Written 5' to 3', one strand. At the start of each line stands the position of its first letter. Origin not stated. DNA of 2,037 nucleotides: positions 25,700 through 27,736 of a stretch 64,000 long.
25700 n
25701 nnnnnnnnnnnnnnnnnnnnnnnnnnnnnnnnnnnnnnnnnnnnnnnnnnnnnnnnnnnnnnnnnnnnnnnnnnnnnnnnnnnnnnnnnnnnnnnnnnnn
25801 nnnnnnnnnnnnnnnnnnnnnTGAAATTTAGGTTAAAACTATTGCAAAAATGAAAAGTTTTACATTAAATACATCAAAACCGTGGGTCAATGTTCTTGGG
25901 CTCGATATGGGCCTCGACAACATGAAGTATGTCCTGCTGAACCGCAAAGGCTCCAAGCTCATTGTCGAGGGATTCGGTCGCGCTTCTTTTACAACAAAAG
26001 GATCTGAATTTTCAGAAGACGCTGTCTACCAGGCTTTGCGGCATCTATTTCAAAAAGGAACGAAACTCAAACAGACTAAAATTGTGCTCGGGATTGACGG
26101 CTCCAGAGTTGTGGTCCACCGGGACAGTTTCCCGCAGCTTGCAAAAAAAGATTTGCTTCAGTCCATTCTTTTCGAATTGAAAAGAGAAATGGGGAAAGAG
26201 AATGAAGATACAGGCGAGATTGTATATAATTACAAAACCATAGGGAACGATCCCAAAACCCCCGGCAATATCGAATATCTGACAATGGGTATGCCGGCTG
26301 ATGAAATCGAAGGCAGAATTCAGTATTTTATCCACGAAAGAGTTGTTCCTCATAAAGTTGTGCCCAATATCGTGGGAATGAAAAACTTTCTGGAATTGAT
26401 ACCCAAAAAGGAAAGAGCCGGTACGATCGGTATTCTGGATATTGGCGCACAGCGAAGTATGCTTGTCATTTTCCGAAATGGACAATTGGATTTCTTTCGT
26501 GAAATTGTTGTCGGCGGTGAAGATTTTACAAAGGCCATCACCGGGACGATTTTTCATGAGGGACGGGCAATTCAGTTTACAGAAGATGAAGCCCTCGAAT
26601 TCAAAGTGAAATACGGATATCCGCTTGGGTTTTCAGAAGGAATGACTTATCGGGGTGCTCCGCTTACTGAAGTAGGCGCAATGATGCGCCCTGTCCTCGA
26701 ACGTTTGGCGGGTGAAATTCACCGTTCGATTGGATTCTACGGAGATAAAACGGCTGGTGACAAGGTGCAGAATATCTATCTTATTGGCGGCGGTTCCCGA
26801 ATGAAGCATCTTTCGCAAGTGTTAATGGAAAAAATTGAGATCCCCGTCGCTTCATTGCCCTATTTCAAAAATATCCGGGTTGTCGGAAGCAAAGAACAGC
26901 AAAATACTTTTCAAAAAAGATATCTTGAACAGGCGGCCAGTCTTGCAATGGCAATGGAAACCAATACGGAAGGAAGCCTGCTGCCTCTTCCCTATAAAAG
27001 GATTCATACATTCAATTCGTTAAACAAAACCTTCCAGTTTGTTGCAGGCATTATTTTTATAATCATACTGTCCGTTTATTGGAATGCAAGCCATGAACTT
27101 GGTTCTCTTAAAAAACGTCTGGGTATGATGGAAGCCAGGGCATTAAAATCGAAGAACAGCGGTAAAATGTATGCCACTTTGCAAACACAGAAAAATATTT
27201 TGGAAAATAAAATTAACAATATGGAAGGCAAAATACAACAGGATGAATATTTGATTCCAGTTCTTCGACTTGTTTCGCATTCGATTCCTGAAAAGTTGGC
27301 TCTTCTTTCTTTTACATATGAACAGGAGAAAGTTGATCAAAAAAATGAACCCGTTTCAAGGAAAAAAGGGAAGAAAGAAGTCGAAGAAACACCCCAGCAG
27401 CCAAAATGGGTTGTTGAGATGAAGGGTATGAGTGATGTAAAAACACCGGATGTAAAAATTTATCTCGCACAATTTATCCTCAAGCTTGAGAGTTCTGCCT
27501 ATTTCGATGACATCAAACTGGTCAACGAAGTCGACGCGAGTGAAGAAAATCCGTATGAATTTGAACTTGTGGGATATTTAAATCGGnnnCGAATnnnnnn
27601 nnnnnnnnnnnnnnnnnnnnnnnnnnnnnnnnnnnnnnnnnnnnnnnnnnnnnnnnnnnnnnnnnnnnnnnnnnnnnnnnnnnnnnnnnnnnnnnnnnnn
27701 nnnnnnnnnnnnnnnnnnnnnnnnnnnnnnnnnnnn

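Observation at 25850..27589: PilM and PilN encoded as one fused polypeptide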

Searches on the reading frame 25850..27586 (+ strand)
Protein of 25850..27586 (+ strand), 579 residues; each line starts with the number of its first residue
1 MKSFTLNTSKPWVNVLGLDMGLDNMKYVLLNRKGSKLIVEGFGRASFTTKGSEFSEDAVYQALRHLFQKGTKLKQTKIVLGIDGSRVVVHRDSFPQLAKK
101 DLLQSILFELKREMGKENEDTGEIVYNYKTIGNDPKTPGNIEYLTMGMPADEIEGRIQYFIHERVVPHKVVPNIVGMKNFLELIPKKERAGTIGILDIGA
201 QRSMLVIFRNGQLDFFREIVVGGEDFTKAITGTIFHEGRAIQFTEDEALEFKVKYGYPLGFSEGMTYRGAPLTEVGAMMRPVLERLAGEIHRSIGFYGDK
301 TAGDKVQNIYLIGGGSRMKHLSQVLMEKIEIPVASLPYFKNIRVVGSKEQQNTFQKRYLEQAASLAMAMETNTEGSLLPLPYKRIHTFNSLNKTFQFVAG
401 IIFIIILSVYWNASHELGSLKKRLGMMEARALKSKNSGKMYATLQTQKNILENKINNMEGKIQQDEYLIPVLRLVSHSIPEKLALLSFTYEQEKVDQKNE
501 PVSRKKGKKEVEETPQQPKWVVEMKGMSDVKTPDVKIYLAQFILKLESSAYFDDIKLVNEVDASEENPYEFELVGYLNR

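Call 3: search_protein_families(library=pfam, proteins=[window:25850-27586:+], max_evalue=0.01)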
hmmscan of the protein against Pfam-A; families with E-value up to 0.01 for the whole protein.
window:25850-27586:+ (579 aa): 3 families
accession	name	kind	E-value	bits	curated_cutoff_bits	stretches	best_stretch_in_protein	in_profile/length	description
PF11104.14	PilM_2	-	2.1e-22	80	27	1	17-367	1-335/340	Type IV pilus assembly protein PilM;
PF14450.12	FtsA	-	1.2e-05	26.1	31.8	1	195-332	2-106/127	Cell division protein FtsA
PF06723.19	MreB_Mbl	-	0.0004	19.7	27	0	195-346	149-314/327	MreB/Mbl protein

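Call 4: search_protein_families(library=ncbifam, proteins=[window:25850-27586:+], max_evalue=0.01)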
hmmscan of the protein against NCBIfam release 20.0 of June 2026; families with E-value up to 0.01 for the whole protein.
window:25850-27586:+ (579 aa): 5 families
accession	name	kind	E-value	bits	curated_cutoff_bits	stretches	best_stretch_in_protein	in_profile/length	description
TIGR01175.1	pilM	subfamily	4e-22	78.7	133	1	15-356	5-334/348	type IV pilus assembly protein PilM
NF045709.1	Amuc_1101_fam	equivalog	1.9e-20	73.3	650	1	59-517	54-499/608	Amuc_1101 family PilM-like pilus complex protein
NF011660.0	PRK15080.1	equivalog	0.00011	21.6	182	1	273-334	202-256/277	ethanolamine utilization protein EutJ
TIGR02529.1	EutJ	subfamily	0.0015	18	152.1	0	271-334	167-223/239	ethanolamine utilization protein EutJ family protein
NF010540.1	PRK13929.1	exception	0.0028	16.8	515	1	273-355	245-328/334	rod-share determining protein MreBH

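Call 8: find_homologous_proteins(query=window:25850-27586:+)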
Query window:25850-27586:+ (579 aa): 110 proteins with E <= 0.001 among 8000 candidates.
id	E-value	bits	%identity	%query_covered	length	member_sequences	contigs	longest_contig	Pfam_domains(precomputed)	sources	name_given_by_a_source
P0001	0.0e+0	1125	85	100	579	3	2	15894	PF14450.13,PF11104.15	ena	-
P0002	0.0e+0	1111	100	87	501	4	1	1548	PF14450.13,PF11104.15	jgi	jgi:Tfp pilus assembly PilM family ATPase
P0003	5.6e-176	605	48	100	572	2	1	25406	PF11104.15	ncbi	-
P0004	6.5e-173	595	48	100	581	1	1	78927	PF11104.15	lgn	-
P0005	5.7e-171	588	47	100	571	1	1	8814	PF11104.15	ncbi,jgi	-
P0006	1.3e-168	580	48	99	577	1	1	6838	PF11104.15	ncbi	-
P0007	2.1e-168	580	47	100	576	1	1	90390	PF11104.15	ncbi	-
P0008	6.5e-167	575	48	100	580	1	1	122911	PF11104.15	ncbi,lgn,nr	ncbi:pilus assembly protein PilM [bacterium]|nr:pilus assembly protein PilM [bacterium]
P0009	7.7e-167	575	47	100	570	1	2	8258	PF14450.13,PF11104.15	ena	-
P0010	2.2e-166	573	47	100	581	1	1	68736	PF11104.15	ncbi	-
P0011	1.3e-165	571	48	100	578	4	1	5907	PF14450.13,PF11104.15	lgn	-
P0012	3.5e-164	566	46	100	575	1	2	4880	PF06723.20,PF14450.13,PF11104.15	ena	-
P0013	4.4e-164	565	46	100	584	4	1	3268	PF11104.15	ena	-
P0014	4.2e-161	556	48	96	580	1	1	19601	PF06723.20,PF14450.13,PF11104.15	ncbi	-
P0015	1.4e-160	554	46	100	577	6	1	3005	PF11104.15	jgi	-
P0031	7.7e-148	512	41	99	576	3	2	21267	PF11104.15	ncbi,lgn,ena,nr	ncbi:pilus assembly protein PilM [bacterium]|nr:pilus assembly protein PilM [bacterium]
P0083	1.1e-122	429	38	99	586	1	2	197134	PF14450.13,PF11104.15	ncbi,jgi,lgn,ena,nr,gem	ncbi:MAG TPA: hypothetical protein ENN17_01095 [bacterium]|nr:hypothetical protein [bacterium]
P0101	2.2e-28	118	25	97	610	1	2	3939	PF06723.20,PF14450.13,PF11104.15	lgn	-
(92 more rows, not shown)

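Call 20: find_related_loci(query=window:25850-27586:+, collection=genome_contigs, flank=10000)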
Query window:25850-27586:+ (579 aa) in genome_contigs; peptide patterns used: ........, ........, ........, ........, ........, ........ (x = any residue, [..] = any of these).
32 stretches matched a pattern; 1 encode a relative of the query (tblastn E <= 1e-3); 1 distinct loci.
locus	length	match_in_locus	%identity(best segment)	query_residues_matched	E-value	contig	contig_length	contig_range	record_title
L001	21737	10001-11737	87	1-579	0e+0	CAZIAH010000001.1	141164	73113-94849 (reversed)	MAG TPA_asm: uncultured bacterium isolate SRP323688_co1_225 genome assembly, contig: NODE_226_length_141164_cov_8.136412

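Call 21: find_encoding_contigs(protein=P0083, flank=10000, max_places=2)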
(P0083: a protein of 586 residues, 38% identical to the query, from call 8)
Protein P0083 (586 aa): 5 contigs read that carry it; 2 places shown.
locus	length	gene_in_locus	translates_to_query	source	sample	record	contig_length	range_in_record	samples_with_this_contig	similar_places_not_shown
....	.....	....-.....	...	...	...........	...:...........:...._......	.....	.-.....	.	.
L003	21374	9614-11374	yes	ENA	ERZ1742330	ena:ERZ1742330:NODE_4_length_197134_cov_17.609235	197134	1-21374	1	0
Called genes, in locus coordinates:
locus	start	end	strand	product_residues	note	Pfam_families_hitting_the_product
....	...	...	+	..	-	-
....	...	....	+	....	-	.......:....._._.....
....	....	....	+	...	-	-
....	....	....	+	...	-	-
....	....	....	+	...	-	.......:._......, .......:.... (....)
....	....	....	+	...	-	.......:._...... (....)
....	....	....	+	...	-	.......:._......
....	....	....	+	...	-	-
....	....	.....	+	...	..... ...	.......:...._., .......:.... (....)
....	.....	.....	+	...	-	-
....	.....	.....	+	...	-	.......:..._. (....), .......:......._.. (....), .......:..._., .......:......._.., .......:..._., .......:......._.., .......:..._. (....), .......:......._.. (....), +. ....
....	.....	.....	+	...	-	-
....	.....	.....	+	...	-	-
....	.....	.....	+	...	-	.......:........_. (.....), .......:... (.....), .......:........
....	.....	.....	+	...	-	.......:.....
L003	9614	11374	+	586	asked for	PF11104:PilM_2, PF14450:FtsA (weak)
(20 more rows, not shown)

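Call 22: find_encoding_contigs(protein=P0008, flank=10000, max_places=2)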
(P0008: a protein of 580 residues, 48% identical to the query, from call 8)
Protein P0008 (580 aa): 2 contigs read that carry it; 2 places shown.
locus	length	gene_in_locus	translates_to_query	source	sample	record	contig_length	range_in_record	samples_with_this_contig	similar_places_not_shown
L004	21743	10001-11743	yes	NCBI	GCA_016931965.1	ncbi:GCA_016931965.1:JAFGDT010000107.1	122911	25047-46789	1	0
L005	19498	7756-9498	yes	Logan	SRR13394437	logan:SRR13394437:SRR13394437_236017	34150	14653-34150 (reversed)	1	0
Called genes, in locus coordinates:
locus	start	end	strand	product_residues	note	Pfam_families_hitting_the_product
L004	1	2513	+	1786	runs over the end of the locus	PF00041:fn3, PF13205:Big_5 (faint), PF13860:FlgD_ig (faint), PF18962:Por_Secre_tail (weak)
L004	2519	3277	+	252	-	PF06750:A24_N_bact, PF01478:Peptidase_A24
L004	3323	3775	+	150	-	PF00072:Response_reg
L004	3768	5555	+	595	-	PF05157:MshEN, PF00437:T2SSE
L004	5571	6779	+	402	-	PF28597:T2SSF_N, PF00482:T2SSF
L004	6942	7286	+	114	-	PF07963:N_methyl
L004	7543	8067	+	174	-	-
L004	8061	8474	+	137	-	-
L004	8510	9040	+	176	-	-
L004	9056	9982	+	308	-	-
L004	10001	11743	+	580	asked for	PF11104:PilM_2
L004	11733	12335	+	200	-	PF04350:PilO (weak)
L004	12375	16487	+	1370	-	PF02369:Big_1, PF09134:Invasin_D3, PF02369:Big_1, PF09134:Invasin_D3, PF09134:Invasin_D3, PF02369:Big_1, PF09134:Invasin_D3, PF02369:Big_1, +11 more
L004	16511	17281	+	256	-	-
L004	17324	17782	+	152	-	-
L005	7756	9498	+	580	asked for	PF11104:PilM_2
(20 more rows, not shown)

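Call 26: predict_structure(alignment_id=A1)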
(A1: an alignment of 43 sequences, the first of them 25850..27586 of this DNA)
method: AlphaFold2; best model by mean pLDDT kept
length: 579 residues; sequences in the alignment: 43
mean_pLDDT: 82.9   pTM: 0.67
mean pLDDT of the five models: 82.9, 82.9, 82.7, 82.4, 82.3
residues with pLDDT >= 90: 247; 70-90: 242; 50-70: 53; < 50: 37
segments of 3 or more residues with pLDDT < 50: 1-8, 435-437, 460-464, 496-516
pLDDT, mean of each block of 10 residues (from residue 1): 43 92 91 89 83 80 85 86 86 93 93 72 88 90 94 92 92 92 82 93 92 91 91 85 90 85 84 88 95 91 87 91 93 90 90 92 94 91 88 88 93 82 72 55 66 60 59 83 84 54 36 53 87 78 86 85 79 85
secondary structure, 60 per line:
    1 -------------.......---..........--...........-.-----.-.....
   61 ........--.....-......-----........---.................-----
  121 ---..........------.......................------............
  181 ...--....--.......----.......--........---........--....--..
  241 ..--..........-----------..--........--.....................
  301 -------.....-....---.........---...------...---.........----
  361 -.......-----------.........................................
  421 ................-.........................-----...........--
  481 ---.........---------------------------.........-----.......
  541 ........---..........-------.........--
elements in order: E14-20 E24-33 E36-46 H56-68 H71-75 E77-82 E88-95 H99-115 E124-133 E140-149 H150-162 E169-172 H173-183 H186-189 E192-198 E203-209 E212-219 H223-230 E233-236 E239-242 H245-254 H272-277 H280-300 E308-312 H314-317 H321-329 E333-335 E342-344 H348-356 H362-368 H380-436 H438-462 H468-478 E484-492 E520-528 H534-548 E552-561 E569-577

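Call 29: fold_search(model_id=the predicted structure, library=pdb)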
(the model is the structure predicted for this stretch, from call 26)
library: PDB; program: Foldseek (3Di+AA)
matches with E <= 10: 1305; with E <= 0.001: 653
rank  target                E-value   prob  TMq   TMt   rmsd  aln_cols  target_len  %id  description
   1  5eou_B                9.8e-24  1.00  0.52  0.83   4.0       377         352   19  Pseudomonas aeruginosa PilM:PilN1-12 bound to ATP (released 2016-04-27)
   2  5eox_B                4.3e-23  1.00  0.46  0.71   6.1       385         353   18  Pseudomonas aeruginosa PilM bound to ADP (released 2016-04-27)
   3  5eoy_A                1.1e-22  1.00  0.47  0.72   5.7       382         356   19  Pseudomonas aeruginosa SeMet-PilM bound to ADP (released 2016-04-27)
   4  5eq6_A                2.7e-22  1.00  0.47  0.72   5.7       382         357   18  Pseudomonas aeruginosa PilM bound to AMP-PNP (released 2016-04-27)
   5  5eoy_B                7.1e-22  1.00  0.47  0.72   5.6       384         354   19  Pseudomonas aeruginosa SeMet-PilM bound to ADP (released 2016-04-27)
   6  5eou_A                8.4e-22  1.00  0.47  0.79   6.0       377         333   18  Pseudomonas aeruginosa PilM:PilN1-12 bound to ATP (released 2016-04-27)
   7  5eox_A                8.4e-22  1.00  0.46  0.71   5.9       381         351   19  Pseudomonas aeruginosa PilM bound to ADP (released 2016-04-27)
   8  5eq6_B                1.9e-21  1.00  0.45  0.69   6.3       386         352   17  Pseudomonas aeruginosa PilM bound to AMP-PNP (released 2016-04-27)
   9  3jc8_Ma               1.1e-20  1.00  0.49  0.77   4.7       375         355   22  Architectural model of the type IVa pilus machine in a piliated state (released 2016-03-16)
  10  2ych_A                1.1e-19  1.00  0.48  0.80   3.9       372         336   19  PilM-PilN type IV pilus biogenesis complex (released 2011-05-11)
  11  4a2a_B                1.5e-17  1.00  0.47  0.68   5.6       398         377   14  Thermotoga maritima FtsA:FtsZ(336-351) (released 2012-04-25)
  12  7q6d                  1.8e-17  1.00  0.48  0.69   5.3       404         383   14  E. coli FtsA 1-405 ATP 3 Ni (released 2022-09-21)
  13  7q6g                  1.9e-17  1.00  0.47  0.67   5.3       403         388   14  Xenorhabdus poinarii FtsA 1-396 ADP (released 2022-09-21)
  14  7q6i_B                2.0e-17  1.00  0.47  0.68   5.5       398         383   16  Vibrio maritimus FtsA 1-396 ATP and FtsN 1-29, bent tetramers in double filament arrangement (released 2022-09-21)
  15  1e4g                  2.9e-17  1.00  0.46  0.67   5.7       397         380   14  FtsA (ATP-bound form) from Thermotoga maritima (released 2000-10-18)
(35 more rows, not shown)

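Call 40: find_encoding_contigs(protein=P0101, flank=6000, max_places=2)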
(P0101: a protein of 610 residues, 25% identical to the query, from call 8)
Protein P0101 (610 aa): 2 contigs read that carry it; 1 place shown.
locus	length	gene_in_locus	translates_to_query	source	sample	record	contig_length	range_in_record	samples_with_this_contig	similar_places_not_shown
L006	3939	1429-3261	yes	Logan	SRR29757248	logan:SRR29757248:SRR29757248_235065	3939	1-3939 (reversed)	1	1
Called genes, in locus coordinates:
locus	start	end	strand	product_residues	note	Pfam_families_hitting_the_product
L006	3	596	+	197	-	?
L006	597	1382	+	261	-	-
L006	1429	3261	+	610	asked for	PF11104:PilM_2, PF06723:MreB_Mbl (weak), PF14450:FtsA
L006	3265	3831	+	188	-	-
